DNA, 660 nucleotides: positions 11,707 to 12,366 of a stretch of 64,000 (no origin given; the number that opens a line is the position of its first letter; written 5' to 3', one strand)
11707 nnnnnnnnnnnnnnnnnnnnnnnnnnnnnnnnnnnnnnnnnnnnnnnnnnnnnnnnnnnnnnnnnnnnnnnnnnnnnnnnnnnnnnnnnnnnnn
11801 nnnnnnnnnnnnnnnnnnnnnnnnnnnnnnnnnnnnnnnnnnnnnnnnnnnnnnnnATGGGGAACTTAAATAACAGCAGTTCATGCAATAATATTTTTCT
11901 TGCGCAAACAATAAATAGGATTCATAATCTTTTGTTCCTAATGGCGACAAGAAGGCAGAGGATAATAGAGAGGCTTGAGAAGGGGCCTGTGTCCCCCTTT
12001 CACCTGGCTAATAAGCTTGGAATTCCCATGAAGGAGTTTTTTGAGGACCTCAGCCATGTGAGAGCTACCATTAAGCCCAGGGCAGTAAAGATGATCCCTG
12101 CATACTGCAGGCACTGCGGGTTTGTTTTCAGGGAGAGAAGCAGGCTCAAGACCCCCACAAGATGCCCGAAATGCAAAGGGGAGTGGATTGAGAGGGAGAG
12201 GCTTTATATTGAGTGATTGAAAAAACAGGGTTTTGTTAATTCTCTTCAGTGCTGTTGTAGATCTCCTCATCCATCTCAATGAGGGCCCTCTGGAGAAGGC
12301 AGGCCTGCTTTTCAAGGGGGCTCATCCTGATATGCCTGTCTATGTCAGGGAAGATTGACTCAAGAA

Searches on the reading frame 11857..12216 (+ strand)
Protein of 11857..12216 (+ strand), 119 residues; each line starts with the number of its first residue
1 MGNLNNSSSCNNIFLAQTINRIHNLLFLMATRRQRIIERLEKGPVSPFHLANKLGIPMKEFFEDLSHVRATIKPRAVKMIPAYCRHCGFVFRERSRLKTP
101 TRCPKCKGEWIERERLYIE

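Call 95: search_protein_families(library=pfam, proteins=[window:11857-12216:+], max_evalue=0.001)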
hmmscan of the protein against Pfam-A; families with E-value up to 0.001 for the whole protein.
window:11857-12216:+ (119 aa): 2 families
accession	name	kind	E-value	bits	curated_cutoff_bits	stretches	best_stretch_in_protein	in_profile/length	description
PF23470.1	Zn_ribbon_PF0610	-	6.1e-14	51.9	26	1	81-119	1-37/39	PF0610 rubredoxin-like zinc beta-ribbon domain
PF21476.4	PF0610-like_N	-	5.1e-10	39.9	33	1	31-75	1-45/50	PF0610-like, N-terminal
